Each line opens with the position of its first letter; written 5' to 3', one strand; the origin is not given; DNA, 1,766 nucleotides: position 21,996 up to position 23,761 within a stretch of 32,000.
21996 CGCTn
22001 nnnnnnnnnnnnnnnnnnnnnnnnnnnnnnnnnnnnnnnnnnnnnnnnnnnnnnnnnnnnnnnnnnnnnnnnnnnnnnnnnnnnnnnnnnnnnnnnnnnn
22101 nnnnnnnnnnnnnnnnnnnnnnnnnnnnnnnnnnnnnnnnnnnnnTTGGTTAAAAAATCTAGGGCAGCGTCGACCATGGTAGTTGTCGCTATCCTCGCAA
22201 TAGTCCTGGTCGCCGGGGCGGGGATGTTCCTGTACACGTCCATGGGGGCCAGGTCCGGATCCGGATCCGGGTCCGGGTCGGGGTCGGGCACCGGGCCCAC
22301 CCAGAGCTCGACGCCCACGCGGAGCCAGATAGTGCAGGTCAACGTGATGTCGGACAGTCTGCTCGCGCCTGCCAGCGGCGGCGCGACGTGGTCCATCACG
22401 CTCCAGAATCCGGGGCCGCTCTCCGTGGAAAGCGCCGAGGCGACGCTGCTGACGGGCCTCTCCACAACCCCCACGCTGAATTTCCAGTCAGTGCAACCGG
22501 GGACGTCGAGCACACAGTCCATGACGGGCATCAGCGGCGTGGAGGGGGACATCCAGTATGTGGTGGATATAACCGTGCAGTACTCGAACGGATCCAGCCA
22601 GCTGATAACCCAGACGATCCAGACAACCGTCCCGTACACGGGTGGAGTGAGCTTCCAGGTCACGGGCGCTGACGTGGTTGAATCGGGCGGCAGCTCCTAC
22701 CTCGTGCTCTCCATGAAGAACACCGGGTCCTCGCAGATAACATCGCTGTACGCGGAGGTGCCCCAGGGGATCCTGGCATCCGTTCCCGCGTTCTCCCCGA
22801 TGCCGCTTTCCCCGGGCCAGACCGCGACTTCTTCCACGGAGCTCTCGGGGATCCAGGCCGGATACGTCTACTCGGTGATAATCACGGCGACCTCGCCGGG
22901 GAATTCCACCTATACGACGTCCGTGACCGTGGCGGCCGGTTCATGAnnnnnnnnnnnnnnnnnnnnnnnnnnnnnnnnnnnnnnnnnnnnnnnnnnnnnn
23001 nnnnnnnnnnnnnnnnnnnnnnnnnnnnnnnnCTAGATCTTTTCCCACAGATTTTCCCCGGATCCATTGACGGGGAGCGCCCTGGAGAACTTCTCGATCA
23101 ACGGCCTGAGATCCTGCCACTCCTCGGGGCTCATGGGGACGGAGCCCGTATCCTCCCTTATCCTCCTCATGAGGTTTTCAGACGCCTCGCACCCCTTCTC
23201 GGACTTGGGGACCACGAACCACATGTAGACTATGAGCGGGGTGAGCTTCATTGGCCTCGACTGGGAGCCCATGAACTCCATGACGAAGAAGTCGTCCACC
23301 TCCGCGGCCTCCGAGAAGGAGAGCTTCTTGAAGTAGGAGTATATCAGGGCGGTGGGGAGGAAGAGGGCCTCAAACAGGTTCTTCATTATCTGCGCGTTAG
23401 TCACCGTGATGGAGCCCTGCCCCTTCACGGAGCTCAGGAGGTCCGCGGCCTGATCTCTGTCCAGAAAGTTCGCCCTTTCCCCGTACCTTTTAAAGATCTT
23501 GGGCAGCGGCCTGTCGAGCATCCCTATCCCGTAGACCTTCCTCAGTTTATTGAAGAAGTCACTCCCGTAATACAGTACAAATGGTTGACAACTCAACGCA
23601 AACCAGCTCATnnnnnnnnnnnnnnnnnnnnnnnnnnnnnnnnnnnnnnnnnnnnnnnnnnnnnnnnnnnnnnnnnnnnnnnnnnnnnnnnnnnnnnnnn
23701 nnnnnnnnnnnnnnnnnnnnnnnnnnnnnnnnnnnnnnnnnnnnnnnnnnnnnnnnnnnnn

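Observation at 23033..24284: Very low-GC divergent two-gene islet of unknown function (hypothetical 192-aa protein plus Tubby/LURP-one-like barrel candidate)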

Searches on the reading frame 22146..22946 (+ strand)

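Call 4: search_protein_families(library=pfam, proteins=[window:22146-22946:+], max_evalue=1)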
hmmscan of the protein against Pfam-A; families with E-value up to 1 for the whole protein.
window:22146-22946:+ (266 aa): 4 families
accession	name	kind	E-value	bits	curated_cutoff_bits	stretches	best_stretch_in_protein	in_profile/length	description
PF07705.17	CARDB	-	0.021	15.4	22.7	1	81-140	22-83/101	CARDB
PF15780.11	ASH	-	0.062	13.9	27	0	101-144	4-47/98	Abnormal spindle-like microcephaly-assoc'd, ASPM-SPD-2-Hydin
PF04360.17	Serglycin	-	0.067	13.6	30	1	37-50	92-105/149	Serglycin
PF10917.13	Fungus-induced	-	0.079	13.7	24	1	11-47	6-40/50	Fungus-induced protein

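Call 5: search_protein_families(library=ncbifam, proteins=[window:22146-22946:+], max_evalue=1)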
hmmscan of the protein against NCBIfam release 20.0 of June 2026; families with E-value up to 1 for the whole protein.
window:22146-22946:+ (266 aa): 3 families
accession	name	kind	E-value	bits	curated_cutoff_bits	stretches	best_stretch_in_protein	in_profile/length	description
NF046073.1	UpsA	equivalog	1.4e-07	31.7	130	2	177-264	48-136/136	pilin subunit UpsA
NF053671.1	bindosome_BasC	exception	0.066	13.1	260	2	189-262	61-137/140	bindosome assembly system protein BasC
NF005439.0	PRK07027.1-3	equivalog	0.14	12.2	261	1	35-59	83-107/150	cobalamin biosynthesis protein CbiG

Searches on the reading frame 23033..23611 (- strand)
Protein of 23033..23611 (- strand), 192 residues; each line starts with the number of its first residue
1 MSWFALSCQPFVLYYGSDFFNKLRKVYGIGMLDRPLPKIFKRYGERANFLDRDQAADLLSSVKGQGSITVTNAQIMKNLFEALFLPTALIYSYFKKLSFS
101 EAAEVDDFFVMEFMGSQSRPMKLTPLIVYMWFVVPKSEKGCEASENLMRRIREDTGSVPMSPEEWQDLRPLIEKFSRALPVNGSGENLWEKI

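Call 4: search_protein_families(library=pfam, proteins=[window:23033-23611:-], max_evalue=1)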
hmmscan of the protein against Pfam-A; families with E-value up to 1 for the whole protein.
window:23033-23611:- (192 aa): 1 family
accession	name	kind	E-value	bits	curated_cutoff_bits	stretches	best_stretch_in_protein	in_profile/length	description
PF12162.13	STAT1_TAZ2bind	-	0.13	12.4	21.6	1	159-172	11-24/25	STAT1 TAZ2 binding domain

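Call 5: search_protein_families(library=ncbifam, proteins=[window:23033-23611:-], max_evalue=1)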
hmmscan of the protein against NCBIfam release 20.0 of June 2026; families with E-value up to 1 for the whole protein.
window:23033-23611:- (192 aa): 0 families

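Call 6: search_protein_families(library=padloc, proteins=[window:23033-23611:-], max_evalue=1)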
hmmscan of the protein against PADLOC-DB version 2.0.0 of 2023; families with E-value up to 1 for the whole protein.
window:23033-23611:- (192 aa): 0 families

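Call 7: search_protein_families(library=phrogs, proteins=[window:23033-23611:-], max_evalue=1)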
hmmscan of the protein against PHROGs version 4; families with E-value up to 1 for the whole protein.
window:23033-23611:- (192 aa): 0 families

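Call 9: find_homologous_proteins(query=window:23033-23611:-, max_evalue=0.01)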
Query window:23033-23611:- (192 aa): 16 proteins with E <= 0.01 among 63 candidates.
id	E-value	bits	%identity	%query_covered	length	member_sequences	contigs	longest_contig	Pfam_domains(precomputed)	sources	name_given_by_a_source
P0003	1.4e-120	418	99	97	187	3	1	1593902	-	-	-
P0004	3.9e-106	371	87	97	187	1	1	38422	-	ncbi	ncbi:MAG: hypothetical protein ACP5UD_04975 [Conexivisphaera sp.]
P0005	8.7e-106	370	81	99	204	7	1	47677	-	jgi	-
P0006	1.7e-105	369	84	97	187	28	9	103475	-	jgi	jgi:hypothetical protein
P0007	1.0e-104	366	84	97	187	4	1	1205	-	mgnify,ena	mgnify:FL=1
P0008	6.7e-99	347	80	97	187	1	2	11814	-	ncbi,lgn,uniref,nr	ncbi:hypothetical protein [Caldivirga sp. UBA161]|uniref:hypothetical protein n=1 Tax=Caldivirga sp.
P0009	1.6e-97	343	78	97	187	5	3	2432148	-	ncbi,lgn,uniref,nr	ncbi:hypothetical protein [Vulcanisaeta souniana]|uniref:hypothetical protein n=1 Tax=Vulcanisaeta s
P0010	1.3e-96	340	79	97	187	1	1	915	-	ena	-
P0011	1.1e-85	304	82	85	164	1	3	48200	-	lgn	-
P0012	7.5e-85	301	68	96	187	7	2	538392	-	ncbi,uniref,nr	ncbi:hypothetical protein IOK49_02635 [Fervidicoccus fontis]|uniref:Uncharacterized protein n=1 Tax=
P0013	3.1e-82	293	80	84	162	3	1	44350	-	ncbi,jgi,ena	-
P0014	2.3e-81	290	65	98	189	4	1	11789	-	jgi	-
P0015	5.1e-81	289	67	97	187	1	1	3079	-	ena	-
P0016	1.9e-79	284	66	97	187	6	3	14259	-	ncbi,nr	ncbi:MAG: hypothetical protein JRN02_07065 [Nitrososphaerota archaeon]|nr:hypothetical protein [Nitr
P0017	1.1e-74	268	71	89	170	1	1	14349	-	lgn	-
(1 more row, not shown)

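Call 13: find_encoding_contigs(protein=P0009, flank=6000, max_places=4)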
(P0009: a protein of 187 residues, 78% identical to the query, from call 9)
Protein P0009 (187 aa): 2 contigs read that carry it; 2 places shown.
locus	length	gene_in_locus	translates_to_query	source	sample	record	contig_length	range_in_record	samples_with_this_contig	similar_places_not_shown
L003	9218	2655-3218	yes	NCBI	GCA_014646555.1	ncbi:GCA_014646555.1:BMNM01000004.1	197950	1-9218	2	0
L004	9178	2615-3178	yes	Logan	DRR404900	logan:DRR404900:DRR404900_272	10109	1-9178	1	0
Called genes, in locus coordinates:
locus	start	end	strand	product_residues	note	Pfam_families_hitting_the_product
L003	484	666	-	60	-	-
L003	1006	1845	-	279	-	PF13429:TPR_15, PF13424:TPR_12 (weak), PF13432:TPR_16 (weak), PF12895:ANAPC3 (weak), PF14559:TPR_19, PF13432:TPR_16, PF00515:TPR_1 (weak), PF13414:TPR_11, +23 more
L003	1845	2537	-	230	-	PF13240:Zn_Ribbon_1 (weak)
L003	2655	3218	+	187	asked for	-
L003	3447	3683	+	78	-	-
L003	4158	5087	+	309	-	PF17284:Spermine_synt_N, PF01564:Spermine_synth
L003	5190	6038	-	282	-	PF01209:Ubie_methyltran, PF01728:FtsJ (faint), PF13489:Methyltransf_23, PF08241:Methyltransf_11, PF08242:Methyltransf_12, PF13649:Methyltransf_25, PF13847:Methyltransf_31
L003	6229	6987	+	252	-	PF14907:NTP_transf_5 (weak)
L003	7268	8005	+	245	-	-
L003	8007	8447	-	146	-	PF01934:HepT-like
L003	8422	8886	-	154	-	PF01909:NTP_transf_2 (weak), PF18765:Polbeta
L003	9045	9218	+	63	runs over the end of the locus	-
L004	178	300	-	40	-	-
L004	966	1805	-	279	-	PF13429:TPR_15, PF13424:TPR_12 (weak), PF13432:TPR_16 (weak), PF12895:ANAPC3 (weak), PF14559:TPR_19, PF13432:TPR_16, PF00515:TPR_1 (weak), PF13414:TPR_11, +23 more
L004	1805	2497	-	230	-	PF13240:Zn_Ribbon_1 (weak)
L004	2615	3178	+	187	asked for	-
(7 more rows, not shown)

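Call 14: find_encoding_contigs(protein=P0006, flank=6000, max_places=6)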
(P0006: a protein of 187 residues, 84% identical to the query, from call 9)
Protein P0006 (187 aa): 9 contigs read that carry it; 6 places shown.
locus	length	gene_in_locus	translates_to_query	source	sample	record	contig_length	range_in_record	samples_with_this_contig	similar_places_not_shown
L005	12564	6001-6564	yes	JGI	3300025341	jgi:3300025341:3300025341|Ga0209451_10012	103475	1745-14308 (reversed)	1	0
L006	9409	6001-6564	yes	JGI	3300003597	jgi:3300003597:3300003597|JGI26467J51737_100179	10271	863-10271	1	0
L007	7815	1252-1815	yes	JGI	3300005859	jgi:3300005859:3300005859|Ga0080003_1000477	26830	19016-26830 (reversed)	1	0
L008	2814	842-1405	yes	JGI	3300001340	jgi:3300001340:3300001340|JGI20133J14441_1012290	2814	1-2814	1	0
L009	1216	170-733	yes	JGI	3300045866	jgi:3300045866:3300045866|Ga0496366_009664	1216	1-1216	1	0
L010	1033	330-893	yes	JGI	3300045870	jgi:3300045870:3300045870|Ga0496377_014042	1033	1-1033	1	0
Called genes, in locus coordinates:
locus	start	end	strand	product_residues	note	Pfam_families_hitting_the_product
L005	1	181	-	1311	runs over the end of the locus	PF02012:BNR (faint), PF15902:Sortilin-Vps10 (faint)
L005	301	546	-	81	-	-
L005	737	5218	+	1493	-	-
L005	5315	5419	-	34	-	-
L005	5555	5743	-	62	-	-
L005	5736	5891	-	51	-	-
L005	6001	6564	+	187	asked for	-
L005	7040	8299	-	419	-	PF01385:OrfB_IS605, PF07282:Cas12f1-like_TNB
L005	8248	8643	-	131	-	PF03063:Prismane (weak)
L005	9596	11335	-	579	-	PF00501:AMP-binding, PF13193:AMP-binding_C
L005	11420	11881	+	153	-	-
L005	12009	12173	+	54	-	-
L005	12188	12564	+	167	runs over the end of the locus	PF01385:OrfB_IS605, PF07282:Cas12f1-like_TNB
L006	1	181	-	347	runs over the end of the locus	?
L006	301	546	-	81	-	-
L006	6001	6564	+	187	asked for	-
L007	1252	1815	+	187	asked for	-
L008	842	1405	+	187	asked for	-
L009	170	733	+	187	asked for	-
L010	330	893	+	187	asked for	-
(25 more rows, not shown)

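Call 15: find_encoding_contigs(protein=P0004, flank=6000, max_places=3)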
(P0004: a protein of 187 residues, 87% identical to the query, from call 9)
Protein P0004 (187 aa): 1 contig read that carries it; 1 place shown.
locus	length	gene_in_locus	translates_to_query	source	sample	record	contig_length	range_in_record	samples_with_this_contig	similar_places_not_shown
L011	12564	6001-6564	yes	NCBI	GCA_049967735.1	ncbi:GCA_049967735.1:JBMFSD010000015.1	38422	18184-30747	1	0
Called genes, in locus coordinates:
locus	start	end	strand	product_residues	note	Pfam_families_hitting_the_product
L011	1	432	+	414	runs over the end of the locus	PF00291:PALP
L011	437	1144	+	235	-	PF00290:Trp_syntA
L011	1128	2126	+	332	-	PF02885:Glycos_trans_3N, PF00591:Glycos_transf_3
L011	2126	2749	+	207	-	PF00697:PRAI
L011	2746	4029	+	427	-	PF04715:, PF00425:Chorismate_bind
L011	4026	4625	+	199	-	PF00117:GATase, PF07722:Peptidase_C26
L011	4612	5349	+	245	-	PF00218:IGPS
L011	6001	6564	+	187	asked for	-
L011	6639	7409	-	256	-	-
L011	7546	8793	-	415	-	PF01979:Amidohydro_1, PF07969:Amidohydro_3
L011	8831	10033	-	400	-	PF07690:MFS_1, PF00083:Sugar_tr, PF07690:MFS_1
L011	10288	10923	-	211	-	-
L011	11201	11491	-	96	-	-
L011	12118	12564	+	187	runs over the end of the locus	PF01965:DJ-1_PfpI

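Call 27: predict_structure(alignment_id=A1)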
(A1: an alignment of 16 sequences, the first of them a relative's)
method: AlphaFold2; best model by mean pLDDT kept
length: 187 residues; sequences in the alignment: 16
mean_pLDDT: 79.8   pTM: 0.81
mean pLDDT of the five models: 79.8, 66.5, 64.0, 63.4, 48.9
residues with pLDDT >= 90: 38; 70-90: 114; 50-70: 25; < 50: 10
segments of 3 or more residues with pLDDT < 50: 82-90
pLDDT, mean of each block of 10 residues (from residue 1): 80 90 82 87 86 73 59 72 45 83 89 65 88 88 91 88 85 81 84
secondary structure, 60 per line:
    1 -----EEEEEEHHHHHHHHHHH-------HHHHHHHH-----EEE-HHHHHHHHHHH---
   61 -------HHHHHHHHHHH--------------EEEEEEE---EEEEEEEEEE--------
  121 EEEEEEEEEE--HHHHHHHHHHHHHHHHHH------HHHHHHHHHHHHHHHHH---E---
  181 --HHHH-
elements in order: E6-11 H12-22 H30-37 E43-45 H47-57 H68-78 E93-99 E103-112 E121-130 H133-150 H157-173 H183-186

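Call 37: fold_search(model_id=the predicted structure, library=pdb)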
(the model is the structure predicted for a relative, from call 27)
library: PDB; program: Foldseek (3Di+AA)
matches with E <= 10: 746; with E <= 0.001: 0
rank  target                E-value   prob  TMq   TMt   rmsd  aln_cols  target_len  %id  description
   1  5ft1_K                3.3e-02  0.84  0.31  0.26   6.2       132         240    9  Crystal structure of gp37(Dip) from bacteriophage phiKZ bound to RNase E of Pseudomonas aeruginosa (released 2016-08-03)
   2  5ft1_I                4.5e-02  0.75  0.32  0.26   6.2       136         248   10  Crystal structure of gp37(Dip) from bacteriophage phiKZ bound to RNase E of Pseudomonas aeruginosa (released 2016-08-03)
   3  5ft0_A                4.7e-02  0.85  0.33  0.26   6.0       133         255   11  Crystal structure of gp37(Dip) from bacteriophage phiKZ (released 2016-08-03)
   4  5ft1_G                9.0e-02  0.72  0.32  0.26   6.1       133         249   10  Crystal structure of gp37(Dip) from bacteriophage phiKZ bound to RNase E of Pseudomonas aeruginosa (released 2016-08-03)
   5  3kay_B                9.0e-02  0.51  0.22  0.23   5.6        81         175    9  Crystal structure of abscisic acid receptor PYL1 (released 2009-12-08)
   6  5ft0_B                9.6e-02  0.33  0.25  0.19  12.0       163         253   10  Crystal structure of gp37(Dip) from bacteriophage phiKZ (released 2016-08-03)
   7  6nhs                  1.1e-01  0.14  0.18  0.15  16.4       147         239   15  Crystal Structure of the Beta Lactamase Class D YbXI from Nostoc (released 2019-01-16)
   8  5ft1_B                1.3e-01  0.60  0.31  0.25   6.2       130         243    9  Crystal structure of gp37(Dip) from bacteriophage phiKZ bound to RNase E of Pseudomonas aeruginosa (released 2016-08-03)
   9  8qhh_MODEL_1_A        1.4e-01  0.28  0.16  0.19   8.5        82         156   13  NMR solution structure of the green kiwi fruit allergen Act d 8.0101 (released 2023-11-08)
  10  5ft1_A                1.5e-01  0.51  0.30  0.24   6.4       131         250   11  Crystal structure of gp37(Dip) from bacteriophage phiKZ bound to RNase E of Pseudomonas aeruginosa (released 2016-08-03)
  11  2ns9_B                1.6e-01  0.38  0.19  0.23   5.5        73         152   12  Crystal structure of protein APE2225 from Aeropyrum pernix K1, Pfam COXG (released 2006-11-14)
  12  7szh_B                1.7e-01  0.30  0.21  0.13   4.2        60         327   12  Structure of the Rieske Non-heme Iron Oxygenase SxtT with beta-saxitoxinol Bound (released 2022-01-19)
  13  3ie5_A                1.9e-01  0.15  0.18  0.20   8.0        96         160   11  Crystal structure of Hyp-1 protein from Hypericum perforatum (St John's wort) involved in hypericin biosynthesis (released 2009-11-10)
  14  9v0j_A                2.0e-01  0.12  0.17  0.10  14.0       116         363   14  Cryo-EM structure of GATOR1-KICSTOR complex (released 2025-11-12)
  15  6wn3_B                2.2e-01  0.28  0.21  0.13   4.6        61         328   10  Structure of the Rieske non-heme iron oxygenase SxtT (released 2020-06-17)
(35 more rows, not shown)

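Call 66: find_related_loci(query=A1, collection=viral_contigs, flank=5000)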
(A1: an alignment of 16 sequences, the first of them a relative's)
Query A1 (187 aa) in viral_contigs; peptide patterns used: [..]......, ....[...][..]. (x = any residue, [..] = any of these).
23 stretches matched a pattern, but none encodes a relative of the query by tblastn (E <= 1e-3).

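Call 68: search_dna_similar(query=P0003, collection=phages, mode=protein, max_evalue=0.001)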
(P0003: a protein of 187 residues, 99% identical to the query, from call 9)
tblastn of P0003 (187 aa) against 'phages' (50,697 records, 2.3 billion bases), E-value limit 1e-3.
No match.

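Call 69: search_dna_similar(query=P0003, collection=plasmids, mode=protein, max_evalue=0.001)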
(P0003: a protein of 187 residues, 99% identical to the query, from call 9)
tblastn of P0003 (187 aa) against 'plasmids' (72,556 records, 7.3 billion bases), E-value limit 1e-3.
No match.

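Call 78: search_protein_families(library=pfam, proteins=[L003:1845-2537:-, L003:1006-1845:-], max_evalue=0.1)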
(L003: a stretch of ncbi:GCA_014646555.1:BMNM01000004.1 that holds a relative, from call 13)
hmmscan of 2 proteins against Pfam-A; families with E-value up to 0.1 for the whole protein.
L003:1845-2537:- (230 aa): 8 families
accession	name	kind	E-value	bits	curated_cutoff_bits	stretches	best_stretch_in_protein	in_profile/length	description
PF13240.11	Zn_Ribbon_1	-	1.1e-06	28.7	25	1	4-25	2-23/23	zinc-ribbon domain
PF12773.13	DZR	-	0.00013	22.5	27.3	1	4-26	1-23/45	Double zinc ribbon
PF21785.3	Bflower_2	-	0.0033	17.7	38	1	61-106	10-54/112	5-fold beta-flower protein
PF24463.1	DUF7577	-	0.0074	16.3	28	1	2-26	3-27/27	Domain of unknown function (DUF7577)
PF18912.6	DZR_2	-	0.025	14.8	27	1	4-26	10-32/56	Double zinc ribbon domain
PF14952.11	zf-tcix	-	0.032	14.2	31.2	1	4-18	13-27/42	Putative treble-clef, zinc-finger, Zn-binding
PF00641.23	Zn_ribbon_RanBP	-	0.035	13.8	27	1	4-24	7-27/30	Zn-finger in Ran binding protein and others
PF13248.11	Zn_ribbon_3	-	0.062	13.2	27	1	1-25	2-26/26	zinc-ribbon domain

L003:1006-1845:- (279 aa): 46 families (the best 25 are shown)
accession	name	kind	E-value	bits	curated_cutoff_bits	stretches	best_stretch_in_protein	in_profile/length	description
PF07719.23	TPR_2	-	2.7e-34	114.8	27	5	50-81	2-33/34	Tetratricopeptide repeat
PF13414.12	TPR_11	-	3.6e-30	103.8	26.8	4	91-131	2-42/42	TPR repeat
PF13428.12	TPR_14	-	2.4e-26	90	23.5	3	87-121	5-39/44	Tetratricopeptide repeat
PF00515.34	TPR_1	-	3e-26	90.5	27.8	4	85-116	3-34/34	Tetratricopeptide repeat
PF13181.12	TPR_8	-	1.1e-25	88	25.7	3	89-115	7-33/34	Tetratricopeptide repeat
PF14559.12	TPR_19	-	7.7e-25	87.5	25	4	27-89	3-65/68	Tetratricopeptide repeat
PF13431.12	TPR_17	-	1.2e-18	66.2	24.4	3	72-104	2-34/34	Tetratricopeptide repeat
PF13432.12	TPR_16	-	1.3e-18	67.5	32.7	3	56-115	4-63/65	Tetratricopeptide repeat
PF13424.12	TPR_12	-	1.5e-17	64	30.1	3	27-79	22-75/77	Tetratricopeptide repeat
PF13371.12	TPR_9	-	1.8e-14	53.9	35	3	78-119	24-65/73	Tetratricopeptide repeat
PF12895.13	ANAPC3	-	6.4e-12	46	27.2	1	32-109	6-82/82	Anaphase-promoting complex, cyclosome, subunit 3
PF12569.14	NatA_aux_su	-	4.8e-11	42.7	33.3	1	93-143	202-252/515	N-terminal acetyltransferase A, auxiliary subunit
PF13429.12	TPR_15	-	1.5e-09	38.2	26.2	1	15-121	113-221/280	Tetratricopeptide repeat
PF03704.23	BTAD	-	3.9e-09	37.5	22.1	1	84-153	63-132/146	Bacterial transcriptional activator domain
PF14561.12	TPR_20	-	1.7e-08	35.1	25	1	30-78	3-51/90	Tetratricopeptide repeat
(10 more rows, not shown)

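Call 96: fold_search(model_id=the predicted structure, library=viral)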
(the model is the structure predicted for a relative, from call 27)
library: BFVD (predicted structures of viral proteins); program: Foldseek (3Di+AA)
matches with E <= 10: 800; with E <= 0.001: 0
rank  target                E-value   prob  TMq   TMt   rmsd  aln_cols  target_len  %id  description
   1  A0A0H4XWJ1            4.7e-02  0.44  0.27  0.16   9.0       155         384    8  Uncharacterized protein [Salmon gill poxvirus]
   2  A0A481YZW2            4.7e-02  0.15  0.20  0.13  17.8       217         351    9  Uncharacterized protein [Mimivirus LCMiAC01]
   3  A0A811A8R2            5.0e-02  0.47  0.28  0.16   9.8       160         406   13  (no name in the UniProt tables at hand)
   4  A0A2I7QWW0            5.0e-02  0.12  0.17  0.18  24.7       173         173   14  (no name in the UniProt tables at hand)
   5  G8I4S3                8.4e-02  0.13  0.18  0.13  15.0       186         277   11  (no name in the UniProt tables at hand)
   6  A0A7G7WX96            8.9e-02  0.21  0.21  0.18  19.9       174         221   11  Uncharacterized protein [Rhizobium phage P9VFCI]
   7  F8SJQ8                1.0e-01  0.66  0.29  0.24   8.0       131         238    6  Uncharacterized protein 026 [Pseudomonas phage PhiPA3]
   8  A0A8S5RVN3            1.0e-01  0.23  0.17  0.23  11.3        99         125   16  Uncharacterized protein [Siphoviridae sp. ctHip2]
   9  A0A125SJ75            1.0e-01  0.14  0.19  0.25  12.1       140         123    7  (no name in the UniProt tables at hand)
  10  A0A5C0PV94            1.2e-01  0.21  0.17  0.15  10.2        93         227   14  E4.2 protein [Psittacine adenovirus 3]
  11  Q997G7                1.2e-01  0.07  0.17  0.16  17.8       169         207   10  RH5 [Bovine adenovirus 4]
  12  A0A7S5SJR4            1.3e-01  0.11  0.17  0.18  17.9       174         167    7  (no name in the UniProt tables at hand)
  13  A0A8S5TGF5            1.3e-01  0.09  0.16  0.17  15.1       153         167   12  Uncharacterized protein [Myoviridae sp. ctIty1]
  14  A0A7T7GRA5            1.4e-01  0.12  0.14  0.08  14.9       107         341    9  (no name in the UniProt tables at hand)
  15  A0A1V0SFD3            1.7e-01  0.15  0.20  0.11  12.4       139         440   12  AAA family ATPase [Hokovirus HKV1]
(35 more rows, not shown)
